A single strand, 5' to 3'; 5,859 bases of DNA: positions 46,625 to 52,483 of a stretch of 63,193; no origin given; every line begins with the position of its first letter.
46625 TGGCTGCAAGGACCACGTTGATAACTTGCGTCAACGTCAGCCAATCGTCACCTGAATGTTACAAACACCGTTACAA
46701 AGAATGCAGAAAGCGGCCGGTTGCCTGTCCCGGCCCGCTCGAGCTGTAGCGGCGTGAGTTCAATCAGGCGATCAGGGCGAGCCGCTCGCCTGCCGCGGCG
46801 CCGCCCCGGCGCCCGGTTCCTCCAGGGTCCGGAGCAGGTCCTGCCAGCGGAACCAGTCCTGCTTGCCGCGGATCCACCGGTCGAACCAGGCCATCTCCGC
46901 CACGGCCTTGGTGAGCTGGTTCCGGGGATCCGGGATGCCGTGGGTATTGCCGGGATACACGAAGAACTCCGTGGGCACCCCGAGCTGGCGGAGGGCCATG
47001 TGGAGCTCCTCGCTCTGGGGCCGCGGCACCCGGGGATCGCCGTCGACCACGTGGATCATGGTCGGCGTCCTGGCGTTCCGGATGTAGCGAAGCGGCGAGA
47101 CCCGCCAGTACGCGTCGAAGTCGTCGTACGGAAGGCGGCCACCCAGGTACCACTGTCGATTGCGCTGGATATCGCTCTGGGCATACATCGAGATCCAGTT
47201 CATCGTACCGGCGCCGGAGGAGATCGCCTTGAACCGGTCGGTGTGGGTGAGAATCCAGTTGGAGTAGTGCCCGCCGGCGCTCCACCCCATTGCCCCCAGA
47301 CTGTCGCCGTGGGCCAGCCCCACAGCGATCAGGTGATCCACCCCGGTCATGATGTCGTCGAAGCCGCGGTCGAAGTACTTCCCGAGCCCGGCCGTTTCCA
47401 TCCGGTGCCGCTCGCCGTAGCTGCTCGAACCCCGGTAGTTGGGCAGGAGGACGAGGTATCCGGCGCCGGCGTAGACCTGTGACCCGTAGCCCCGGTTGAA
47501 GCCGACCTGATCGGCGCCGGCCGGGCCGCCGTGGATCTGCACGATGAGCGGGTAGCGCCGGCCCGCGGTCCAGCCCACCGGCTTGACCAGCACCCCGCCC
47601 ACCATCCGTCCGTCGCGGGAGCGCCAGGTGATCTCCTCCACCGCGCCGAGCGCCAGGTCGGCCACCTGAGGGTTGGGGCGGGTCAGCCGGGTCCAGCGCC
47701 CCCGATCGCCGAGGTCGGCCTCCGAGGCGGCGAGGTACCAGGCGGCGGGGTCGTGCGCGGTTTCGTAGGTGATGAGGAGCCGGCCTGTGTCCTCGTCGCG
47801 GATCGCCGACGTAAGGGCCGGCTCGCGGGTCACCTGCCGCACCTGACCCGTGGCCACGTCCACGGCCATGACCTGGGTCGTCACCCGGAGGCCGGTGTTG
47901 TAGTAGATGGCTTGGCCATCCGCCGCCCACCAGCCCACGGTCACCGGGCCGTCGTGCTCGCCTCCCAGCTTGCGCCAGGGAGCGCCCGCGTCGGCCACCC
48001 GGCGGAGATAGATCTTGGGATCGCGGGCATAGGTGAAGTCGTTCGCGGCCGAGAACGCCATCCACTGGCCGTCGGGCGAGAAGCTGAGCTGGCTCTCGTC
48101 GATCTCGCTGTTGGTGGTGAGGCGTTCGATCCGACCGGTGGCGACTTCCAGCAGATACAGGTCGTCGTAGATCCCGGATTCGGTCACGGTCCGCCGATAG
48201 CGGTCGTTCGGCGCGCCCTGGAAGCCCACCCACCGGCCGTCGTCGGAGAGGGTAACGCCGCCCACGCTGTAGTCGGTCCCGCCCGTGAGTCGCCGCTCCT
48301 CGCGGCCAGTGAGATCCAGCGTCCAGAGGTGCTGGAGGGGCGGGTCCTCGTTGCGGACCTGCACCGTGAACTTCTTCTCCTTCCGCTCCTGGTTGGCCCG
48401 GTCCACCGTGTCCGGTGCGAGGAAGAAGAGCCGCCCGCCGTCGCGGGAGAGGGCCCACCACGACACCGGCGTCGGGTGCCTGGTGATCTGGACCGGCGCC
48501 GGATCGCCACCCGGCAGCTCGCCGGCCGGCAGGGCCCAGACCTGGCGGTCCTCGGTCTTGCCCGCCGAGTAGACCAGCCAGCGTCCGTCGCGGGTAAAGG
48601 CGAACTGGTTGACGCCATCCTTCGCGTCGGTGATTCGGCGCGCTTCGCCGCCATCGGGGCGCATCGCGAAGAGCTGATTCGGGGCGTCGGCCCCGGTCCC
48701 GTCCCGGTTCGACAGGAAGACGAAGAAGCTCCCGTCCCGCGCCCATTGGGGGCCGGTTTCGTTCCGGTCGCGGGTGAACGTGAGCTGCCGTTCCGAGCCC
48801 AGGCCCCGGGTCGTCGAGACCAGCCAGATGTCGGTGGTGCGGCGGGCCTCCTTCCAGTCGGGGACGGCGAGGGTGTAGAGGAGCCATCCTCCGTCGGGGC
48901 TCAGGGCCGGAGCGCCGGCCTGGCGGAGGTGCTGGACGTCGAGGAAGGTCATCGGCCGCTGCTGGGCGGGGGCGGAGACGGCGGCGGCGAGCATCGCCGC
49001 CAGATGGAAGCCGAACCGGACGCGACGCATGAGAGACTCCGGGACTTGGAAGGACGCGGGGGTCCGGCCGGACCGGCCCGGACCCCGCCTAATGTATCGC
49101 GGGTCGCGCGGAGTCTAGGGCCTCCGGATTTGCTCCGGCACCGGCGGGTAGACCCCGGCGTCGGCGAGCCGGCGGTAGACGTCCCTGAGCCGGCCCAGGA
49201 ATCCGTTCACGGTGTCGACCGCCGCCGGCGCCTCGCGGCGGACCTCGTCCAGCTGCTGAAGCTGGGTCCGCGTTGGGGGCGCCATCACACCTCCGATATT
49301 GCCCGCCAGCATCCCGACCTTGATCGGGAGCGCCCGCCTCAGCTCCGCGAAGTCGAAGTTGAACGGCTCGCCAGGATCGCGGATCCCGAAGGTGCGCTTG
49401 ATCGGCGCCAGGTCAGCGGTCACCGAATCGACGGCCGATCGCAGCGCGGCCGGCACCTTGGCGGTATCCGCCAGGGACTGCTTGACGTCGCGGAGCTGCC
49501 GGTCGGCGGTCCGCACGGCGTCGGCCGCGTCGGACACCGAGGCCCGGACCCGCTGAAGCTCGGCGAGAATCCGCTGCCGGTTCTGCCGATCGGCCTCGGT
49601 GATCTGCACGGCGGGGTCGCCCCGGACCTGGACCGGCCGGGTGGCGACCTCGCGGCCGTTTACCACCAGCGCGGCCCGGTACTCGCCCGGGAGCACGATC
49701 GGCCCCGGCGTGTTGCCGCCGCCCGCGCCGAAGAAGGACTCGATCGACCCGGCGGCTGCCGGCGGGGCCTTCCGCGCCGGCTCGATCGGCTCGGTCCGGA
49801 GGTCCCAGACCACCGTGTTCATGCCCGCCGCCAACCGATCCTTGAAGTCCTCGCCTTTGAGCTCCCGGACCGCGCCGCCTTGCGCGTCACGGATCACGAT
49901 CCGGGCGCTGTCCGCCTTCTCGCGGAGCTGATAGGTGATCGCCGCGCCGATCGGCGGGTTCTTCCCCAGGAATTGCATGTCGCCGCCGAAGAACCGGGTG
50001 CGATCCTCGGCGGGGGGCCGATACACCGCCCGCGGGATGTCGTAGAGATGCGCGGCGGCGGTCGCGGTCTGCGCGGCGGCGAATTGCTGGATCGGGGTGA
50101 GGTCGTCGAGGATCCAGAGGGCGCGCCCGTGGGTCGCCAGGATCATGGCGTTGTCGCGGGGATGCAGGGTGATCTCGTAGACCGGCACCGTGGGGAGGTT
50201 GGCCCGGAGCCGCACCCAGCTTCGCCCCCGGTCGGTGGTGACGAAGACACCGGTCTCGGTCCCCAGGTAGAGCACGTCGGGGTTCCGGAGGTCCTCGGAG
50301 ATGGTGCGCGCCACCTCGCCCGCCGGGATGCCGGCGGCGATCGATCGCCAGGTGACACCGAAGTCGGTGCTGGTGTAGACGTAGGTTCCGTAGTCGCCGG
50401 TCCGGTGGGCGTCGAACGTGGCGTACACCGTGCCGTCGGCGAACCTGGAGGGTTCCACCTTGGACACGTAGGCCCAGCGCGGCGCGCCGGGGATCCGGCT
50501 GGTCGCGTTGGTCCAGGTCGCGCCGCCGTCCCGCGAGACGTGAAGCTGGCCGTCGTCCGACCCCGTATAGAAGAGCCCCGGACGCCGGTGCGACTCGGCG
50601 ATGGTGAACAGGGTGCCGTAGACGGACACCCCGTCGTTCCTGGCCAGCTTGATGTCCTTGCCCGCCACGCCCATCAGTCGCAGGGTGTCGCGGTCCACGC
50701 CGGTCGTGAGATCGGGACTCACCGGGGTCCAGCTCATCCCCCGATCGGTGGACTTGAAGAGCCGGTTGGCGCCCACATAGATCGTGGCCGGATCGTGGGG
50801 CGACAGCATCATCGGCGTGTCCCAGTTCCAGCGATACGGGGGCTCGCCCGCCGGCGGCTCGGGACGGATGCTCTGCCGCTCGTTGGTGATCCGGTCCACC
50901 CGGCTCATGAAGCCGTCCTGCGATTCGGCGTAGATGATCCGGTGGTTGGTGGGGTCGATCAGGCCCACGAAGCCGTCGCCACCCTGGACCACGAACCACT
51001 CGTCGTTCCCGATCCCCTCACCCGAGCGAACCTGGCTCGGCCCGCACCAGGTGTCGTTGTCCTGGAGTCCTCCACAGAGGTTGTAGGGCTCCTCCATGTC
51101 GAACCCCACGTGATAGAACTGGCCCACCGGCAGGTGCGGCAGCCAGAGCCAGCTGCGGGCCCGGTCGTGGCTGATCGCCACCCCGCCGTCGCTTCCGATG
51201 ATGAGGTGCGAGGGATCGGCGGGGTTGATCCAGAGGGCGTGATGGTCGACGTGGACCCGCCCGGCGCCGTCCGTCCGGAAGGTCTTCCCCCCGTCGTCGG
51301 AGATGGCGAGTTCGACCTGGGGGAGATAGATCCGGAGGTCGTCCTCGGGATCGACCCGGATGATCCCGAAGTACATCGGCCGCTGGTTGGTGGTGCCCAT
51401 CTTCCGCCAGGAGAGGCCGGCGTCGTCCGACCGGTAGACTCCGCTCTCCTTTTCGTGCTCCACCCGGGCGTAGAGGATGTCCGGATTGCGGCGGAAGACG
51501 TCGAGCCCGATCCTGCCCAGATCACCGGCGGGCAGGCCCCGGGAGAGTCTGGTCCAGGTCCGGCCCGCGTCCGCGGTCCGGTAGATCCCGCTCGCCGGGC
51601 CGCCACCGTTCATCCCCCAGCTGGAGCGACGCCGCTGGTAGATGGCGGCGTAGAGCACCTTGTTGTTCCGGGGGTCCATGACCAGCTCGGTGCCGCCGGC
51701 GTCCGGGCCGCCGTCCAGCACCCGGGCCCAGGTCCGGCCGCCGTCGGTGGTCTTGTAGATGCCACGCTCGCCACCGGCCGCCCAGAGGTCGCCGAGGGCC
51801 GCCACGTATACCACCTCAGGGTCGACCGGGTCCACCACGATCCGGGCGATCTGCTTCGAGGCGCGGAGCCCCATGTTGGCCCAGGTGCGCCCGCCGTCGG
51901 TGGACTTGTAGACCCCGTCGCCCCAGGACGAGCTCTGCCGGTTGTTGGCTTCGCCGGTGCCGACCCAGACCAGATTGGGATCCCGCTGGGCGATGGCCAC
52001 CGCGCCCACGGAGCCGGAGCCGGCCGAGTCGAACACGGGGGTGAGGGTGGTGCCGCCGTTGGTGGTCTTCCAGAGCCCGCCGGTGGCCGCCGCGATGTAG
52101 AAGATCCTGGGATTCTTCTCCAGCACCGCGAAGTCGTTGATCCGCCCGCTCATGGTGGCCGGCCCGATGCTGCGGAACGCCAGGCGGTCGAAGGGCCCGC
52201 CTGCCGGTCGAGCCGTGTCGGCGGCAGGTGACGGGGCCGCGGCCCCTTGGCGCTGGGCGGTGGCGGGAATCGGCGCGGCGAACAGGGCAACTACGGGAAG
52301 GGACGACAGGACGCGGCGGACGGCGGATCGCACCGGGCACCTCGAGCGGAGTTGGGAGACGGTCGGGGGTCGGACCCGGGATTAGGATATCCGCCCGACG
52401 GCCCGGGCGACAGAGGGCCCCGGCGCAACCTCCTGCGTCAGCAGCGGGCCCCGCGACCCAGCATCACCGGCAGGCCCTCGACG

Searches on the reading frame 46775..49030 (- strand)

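Call 72: search_protein_families(library=pfam, proteins=[window:46775-49030:-], max_evalue=0.00001)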
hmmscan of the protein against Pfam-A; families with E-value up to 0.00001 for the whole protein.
window:46775-49030:- (752 aa): 5 families
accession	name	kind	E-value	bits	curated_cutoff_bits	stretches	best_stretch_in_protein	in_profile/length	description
PF00326.27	Peptidase_S9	-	7.2e-43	147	22.6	1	518-721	8-211/213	Prolyl oligopeptidase family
PF07676.18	PD40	-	1.3e-13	50.9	20.9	0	304-327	4-26/38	WD40-like Beta Propeller Repeat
PF20434.5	BD-FAE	-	3.9e-10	40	26.8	1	579-680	92-215/215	BD-FAE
PF01738.24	DLH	-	5.8e-09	36.3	21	1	519-715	36-206/217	Dienelactone hydrolase family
PF00930.27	DPPIV_N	-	2.9e-06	26.7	22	0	287-337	21-70/354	Dipeptidyl peptidase IV (DPP IV) N-terminal region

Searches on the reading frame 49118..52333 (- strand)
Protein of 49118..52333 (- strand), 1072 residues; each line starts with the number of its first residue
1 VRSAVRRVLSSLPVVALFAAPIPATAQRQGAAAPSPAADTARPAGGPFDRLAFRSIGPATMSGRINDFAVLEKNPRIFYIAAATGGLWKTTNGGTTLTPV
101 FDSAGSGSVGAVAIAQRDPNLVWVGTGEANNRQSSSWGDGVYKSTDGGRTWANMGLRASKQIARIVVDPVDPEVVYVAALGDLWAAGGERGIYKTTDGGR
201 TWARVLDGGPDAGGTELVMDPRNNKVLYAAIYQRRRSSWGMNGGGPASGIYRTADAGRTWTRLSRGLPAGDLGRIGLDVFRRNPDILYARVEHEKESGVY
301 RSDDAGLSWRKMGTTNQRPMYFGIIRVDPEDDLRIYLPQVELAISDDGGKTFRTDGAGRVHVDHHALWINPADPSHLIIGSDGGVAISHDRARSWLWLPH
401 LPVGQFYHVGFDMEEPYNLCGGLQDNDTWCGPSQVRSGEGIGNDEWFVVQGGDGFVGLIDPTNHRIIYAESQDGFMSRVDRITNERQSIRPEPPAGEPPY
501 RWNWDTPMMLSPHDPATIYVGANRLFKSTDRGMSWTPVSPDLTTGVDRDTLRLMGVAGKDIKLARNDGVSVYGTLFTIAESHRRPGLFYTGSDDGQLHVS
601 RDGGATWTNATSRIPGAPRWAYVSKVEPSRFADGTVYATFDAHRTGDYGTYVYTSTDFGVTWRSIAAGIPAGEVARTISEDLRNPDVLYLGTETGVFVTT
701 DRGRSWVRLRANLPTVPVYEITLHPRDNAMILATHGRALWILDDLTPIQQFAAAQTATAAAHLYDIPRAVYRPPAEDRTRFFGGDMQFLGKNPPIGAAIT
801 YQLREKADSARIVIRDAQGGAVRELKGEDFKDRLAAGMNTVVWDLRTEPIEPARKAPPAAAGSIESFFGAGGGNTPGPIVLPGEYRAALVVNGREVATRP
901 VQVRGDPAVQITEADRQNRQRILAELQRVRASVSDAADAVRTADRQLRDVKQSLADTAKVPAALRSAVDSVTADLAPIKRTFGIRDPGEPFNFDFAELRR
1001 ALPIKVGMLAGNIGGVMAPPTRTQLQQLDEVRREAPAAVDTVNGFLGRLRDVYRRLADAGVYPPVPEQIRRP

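Call 72: search_protein_families(library=pfam, proteins=[window:49118-52333:-], max_evalue=0.00001)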
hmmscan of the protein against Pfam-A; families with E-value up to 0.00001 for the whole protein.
window:49118-52333:- (1072 aa): 4 families
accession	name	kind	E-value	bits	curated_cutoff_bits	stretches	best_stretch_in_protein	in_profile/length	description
PF15902.12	Sortilin-Vps10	-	1.7e-28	100.1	33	2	141-266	3-115/446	Sortilin, neurotensin receptor 3,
PF02012.26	BNR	-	4.9e-14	50.4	27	0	653-663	1-11/12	BNR/Asp-box repeat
PF13088.12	BNR_2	-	6.5e-09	36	31.4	0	598-667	85-155/277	BNR repeat-like domain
PF14870.12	PSII_BNR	-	3.4e-06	27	27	0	653-731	41-121/303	Photosynthesis system II assembly factor YCF48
